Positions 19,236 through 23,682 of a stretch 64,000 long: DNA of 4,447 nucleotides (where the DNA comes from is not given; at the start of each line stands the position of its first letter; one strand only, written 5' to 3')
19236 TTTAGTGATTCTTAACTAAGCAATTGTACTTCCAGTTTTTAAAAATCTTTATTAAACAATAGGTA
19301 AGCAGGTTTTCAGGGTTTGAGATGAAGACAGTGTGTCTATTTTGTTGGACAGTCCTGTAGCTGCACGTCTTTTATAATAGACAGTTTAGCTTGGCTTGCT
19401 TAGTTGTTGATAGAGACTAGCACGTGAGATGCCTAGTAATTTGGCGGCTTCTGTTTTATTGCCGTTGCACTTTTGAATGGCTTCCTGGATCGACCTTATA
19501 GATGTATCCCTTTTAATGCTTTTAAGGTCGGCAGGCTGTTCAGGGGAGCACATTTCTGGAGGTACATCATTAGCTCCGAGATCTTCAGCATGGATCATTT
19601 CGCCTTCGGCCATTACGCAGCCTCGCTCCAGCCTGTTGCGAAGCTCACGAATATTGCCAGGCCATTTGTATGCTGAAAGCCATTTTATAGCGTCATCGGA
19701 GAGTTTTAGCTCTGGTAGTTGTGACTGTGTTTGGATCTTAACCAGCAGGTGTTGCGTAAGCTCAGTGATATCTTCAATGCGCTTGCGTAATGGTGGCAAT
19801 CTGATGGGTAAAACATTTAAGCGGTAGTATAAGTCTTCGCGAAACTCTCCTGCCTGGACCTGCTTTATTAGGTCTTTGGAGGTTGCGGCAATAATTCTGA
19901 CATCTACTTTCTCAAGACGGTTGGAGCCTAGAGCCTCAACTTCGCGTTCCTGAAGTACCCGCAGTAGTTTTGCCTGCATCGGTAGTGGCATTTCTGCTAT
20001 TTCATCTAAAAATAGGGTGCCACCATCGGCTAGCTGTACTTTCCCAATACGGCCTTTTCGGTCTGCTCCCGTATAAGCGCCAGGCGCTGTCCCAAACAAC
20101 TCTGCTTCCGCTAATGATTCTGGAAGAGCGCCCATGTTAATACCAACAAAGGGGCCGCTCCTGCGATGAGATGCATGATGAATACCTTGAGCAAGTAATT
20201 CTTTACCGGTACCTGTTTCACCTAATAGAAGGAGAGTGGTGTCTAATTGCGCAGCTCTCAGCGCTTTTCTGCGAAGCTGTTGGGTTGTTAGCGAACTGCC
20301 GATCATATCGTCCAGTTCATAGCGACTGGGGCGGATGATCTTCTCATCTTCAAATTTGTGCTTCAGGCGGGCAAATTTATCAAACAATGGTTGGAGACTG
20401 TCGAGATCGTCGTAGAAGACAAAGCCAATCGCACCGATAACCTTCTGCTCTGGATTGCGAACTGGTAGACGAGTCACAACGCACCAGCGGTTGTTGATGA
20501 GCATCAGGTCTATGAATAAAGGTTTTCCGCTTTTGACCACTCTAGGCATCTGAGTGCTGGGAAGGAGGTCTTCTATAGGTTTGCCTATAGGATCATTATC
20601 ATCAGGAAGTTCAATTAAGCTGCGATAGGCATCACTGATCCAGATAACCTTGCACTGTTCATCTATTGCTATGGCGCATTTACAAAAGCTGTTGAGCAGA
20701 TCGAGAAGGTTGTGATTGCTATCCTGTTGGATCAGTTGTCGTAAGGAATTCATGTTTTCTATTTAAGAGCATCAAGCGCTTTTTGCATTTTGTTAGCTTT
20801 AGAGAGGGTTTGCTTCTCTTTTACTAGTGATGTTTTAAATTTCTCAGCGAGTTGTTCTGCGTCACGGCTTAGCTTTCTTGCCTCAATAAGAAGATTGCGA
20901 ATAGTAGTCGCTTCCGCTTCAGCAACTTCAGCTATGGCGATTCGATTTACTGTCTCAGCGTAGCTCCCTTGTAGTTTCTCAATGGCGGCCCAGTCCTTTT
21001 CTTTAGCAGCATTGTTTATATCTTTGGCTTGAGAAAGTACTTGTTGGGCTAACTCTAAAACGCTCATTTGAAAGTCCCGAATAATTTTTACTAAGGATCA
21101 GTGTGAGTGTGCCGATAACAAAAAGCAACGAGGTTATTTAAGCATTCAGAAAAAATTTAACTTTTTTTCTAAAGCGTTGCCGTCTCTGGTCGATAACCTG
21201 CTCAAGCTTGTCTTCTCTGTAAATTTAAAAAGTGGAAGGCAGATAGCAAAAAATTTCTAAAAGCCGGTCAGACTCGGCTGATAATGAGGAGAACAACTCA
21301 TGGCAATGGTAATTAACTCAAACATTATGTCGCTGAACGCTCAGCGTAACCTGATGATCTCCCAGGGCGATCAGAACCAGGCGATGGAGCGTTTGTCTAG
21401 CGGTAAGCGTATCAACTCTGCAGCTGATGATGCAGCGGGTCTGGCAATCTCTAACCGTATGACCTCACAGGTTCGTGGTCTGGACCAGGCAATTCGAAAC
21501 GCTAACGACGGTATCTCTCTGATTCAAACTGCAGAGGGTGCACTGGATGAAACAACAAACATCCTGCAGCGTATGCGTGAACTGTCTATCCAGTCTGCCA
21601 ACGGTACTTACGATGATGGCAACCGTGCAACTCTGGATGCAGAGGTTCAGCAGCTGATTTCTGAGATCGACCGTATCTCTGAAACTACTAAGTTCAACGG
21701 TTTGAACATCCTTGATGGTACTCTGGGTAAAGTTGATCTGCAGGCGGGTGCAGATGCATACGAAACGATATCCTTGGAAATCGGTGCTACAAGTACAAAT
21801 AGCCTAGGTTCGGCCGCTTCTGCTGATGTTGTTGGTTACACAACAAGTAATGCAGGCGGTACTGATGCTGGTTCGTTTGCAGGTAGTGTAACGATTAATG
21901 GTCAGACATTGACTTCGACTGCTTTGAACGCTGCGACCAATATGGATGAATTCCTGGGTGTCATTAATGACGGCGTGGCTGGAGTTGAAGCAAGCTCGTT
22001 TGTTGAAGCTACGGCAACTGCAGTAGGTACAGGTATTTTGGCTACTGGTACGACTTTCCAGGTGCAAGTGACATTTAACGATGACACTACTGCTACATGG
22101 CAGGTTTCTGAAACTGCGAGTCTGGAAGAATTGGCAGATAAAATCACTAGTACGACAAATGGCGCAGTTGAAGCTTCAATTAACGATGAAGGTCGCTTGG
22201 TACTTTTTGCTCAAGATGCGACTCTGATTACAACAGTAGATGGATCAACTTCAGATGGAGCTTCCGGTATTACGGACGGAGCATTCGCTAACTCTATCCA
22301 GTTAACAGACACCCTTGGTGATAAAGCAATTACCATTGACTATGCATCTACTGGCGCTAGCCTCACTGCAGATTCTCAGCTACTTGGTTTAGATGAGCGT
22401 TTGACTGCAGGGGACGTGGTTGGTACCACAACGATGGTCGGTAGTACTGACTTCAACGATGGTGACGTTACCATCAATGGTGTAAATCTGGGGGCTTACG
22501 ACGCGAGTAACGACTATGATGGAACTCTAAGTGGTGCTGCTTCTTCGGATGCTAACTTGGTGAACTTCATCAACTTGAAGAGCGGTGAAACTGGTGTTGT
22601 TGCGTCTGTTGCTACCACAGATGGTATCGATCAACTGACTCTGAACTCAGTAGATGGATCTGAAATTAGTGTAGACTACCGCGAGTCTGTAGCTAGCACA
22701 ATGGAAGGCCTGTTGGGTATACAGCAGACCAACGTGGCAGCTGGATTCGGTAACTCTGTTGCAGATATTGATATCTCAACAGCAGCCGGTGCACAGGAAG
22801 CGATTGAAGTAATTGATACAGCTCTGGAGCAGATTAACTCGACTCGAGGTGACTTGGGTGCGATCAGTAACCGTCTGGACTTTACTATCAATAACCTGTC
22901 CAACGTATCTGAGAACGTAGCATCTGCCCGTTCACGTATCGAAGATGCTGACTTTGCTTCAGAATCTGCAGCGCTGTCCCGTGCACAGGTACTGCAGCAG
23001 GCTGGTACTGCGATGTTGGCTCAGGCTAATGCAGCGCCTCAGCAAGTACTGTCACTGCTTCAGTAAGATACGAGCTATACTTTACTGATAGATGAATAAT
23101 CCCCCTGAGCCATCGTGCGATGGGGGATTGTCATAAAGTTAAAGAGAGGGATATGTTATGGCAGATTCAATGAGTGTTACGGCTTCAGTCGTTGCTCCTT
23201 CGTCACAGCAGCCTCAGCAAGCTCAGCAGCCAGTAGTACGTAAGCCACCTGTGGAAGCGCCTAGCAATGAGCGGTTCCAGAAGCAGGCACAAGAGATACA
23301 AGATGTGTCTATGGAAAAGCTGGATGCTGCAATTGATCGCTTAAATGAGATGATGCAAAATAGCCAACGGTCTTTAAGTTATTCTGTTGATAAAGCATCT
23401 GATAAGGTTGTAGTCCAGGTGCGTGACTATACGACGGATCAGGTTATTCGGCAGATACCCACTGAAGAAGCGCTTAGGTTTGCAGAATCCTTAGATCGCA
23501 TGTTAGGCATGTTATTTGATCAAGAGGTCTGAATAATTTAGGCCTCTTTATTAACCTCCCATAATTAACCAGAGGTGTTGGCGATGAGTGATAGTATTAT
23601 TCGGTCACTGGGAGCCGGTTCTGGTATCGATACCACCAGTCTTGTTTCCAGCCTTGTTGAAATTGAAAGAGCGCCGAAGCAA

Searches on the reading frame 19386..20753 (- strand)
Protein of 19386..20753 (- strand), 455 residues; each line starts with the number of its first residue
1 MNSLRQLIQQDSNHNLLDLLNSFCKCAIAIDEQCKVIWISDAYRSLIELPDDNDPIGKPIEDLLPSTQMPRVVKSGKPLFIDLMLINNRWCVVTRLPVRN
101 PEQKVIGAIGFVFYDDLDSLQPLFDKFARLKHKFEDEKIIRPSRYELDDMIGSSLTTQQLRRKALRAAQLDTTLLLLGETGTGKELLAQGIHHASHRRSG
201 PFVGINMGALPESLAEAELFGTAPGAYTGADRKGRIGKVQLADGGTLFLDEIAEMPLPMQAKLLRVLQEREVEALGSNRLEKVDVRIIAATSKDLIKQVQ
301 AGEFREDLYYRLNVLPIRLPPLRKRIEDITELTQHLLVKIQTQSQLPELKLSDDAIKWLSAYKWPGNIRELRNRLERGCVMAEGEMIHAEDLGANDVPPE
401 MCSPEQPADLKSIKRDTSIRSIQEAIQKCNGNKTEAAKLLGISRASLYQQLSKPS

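Call 4: search_protein_families(library=pfam, proteins=[window:19386-20753:-], max_evalue=0.01)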
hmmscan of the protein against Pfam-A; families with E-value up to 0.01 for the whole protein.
window:19386-20753:- (455 aa): 11 families
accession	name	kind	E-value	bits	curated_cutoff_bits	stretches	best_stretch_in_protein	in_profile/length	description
PF00158.32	Sigma54_activat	-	9.1e-66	221.1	20.2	1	150-317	1-167/168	Sigma-54 interaction domain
PF14532.12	Sigma54_activ_2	-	1.3e-21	77.7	25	1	151-322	1-138/138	Sigma-54 interaction domain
PF25601.1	AAA_lid_14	-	2.1e-21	76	27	1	323-394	1-72/87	AAA+ ATPase lid domain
PF02954.25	HTH_8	-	1.9e-10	40.7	22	1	422-452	10-40/42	Bacterial regulatory protein, Fis family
PF07728.20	AAA_5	-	3.3e-07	30.8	22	1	174-291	2-121/139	AAA domain (dynein-related subfamily)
PF08448.16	PAS_4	-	1.1e-06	29.2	23.1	1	25-111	6-101/110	PAS fold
PF01078.27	Mg_chelatase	-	6.1e-06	26.2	20.3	0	226-273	89-136/207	Magnesium chelatase, subunit ChlI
PF00989.32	PAS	-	3.7e-05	24.1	22.6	1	27-112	14-110/113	PAS fold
PF07724.20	AAA_2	-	0.00015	22.3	27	1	173-275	5-107/166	AAA domain (Cdc48 subfamily)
PF13556.12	HTH_30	-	0.00022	21.4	27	0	428-453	10-35/59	PucR C-terminal helix-turn-helix domain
PF13426.13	PAS_9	-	0.0043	17.7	27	0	27-112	3-98/103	PAS domain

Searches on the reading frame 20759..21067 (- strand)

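Call 4: search_protein_families(library=pfam, proteins=[window:20759-21067:-], max_evalue=0.01)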
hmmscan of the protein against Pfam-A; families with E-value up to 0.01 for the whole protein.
window:20759-21067:- (102 aa): 1 family
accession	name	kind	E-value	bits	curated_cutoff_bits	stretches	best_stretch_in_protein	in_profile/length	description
PF05400.18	FliT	-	2.7e-05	25.3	29.5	1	19-97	3-84/85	Flagellar protein FliT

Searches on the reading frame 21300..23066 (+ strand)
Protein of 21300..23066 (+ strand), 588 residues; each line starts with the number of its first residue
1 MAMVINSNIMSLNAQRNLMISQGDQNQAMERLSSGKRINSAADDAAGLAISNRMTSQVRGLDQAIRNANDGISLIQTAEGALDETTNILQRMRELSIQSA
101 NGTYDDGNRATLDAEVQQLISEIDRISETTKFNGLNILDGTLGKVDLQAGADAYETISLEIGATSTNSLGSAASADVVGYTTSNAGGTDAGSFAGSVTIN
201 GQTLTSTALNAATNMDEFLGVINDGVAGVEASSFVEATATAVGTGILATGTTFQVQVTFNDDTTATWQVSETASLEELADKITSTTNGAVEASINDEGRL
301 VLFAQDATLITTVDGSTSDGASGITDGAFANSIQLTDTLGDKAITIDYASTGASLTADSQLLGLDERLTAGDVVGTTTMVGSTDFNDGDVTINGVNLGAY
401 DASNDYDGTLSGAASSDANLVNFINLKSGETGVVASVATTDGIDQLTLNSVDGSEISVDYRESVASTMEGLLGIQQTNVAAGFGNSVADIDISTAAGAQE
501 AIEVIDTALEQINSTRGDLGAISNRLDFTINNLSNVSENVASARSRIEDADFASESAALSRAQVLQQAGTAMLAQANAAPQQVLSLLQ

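Call 4: search_protein_families(library=pfam, proteins=[window:21300-23066:+], max_evalue=0.01)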
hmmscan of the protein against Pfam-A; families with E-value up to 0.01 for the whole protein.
window:21300-23066:+ (588 aa): 3 families
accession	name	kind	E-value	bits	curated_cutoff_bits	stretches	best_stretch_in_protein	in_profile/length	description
PF00669.25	Flagellin_N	-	7e-48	162.7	26.6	1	5-141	1-137/139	Bacterial flagellin N-terminal helical region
PF00700.27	Flagellin_C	-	8.5e-28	97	23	1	502-587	1-86/86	Bacterial flagellin C-terminal helical region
PF07196.18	Flagellin_IN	-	7e-05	23.4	22.7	1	265-304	13-53/55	Flagellin hook IN motif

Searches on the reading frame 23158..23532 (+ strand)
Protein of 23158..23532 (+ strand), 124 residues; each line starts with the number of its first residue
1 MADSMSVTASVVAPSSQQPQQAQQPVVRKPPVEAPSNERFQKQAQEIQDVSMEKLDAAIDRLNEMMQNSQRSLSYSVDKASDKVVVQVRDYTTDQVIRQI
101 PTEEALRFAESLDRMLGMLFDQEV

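Call 4: search_protein_families(library=pfam, proteins=[window:23158-23532:+], max_evalue=0.01)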
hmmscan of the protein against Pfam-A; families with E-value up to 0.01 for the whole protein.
window:23158-23532:+ (124 aa): 3 families
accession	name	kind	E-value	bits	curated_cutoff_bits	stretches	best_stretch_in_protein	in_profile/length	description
PF03646.20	FlaG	-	7.7e-25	87.4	23.8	1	35-122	14-101/101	FlaG protein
PF02983.19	Pro_Al_protease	-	0.00013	22.4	23.4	1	51-95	2-47/59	Alpha-lytic protease prodomain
PF18476.7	PIN_8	-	0.0094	16.3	26.1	0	38-109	83-155/227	PIN like domain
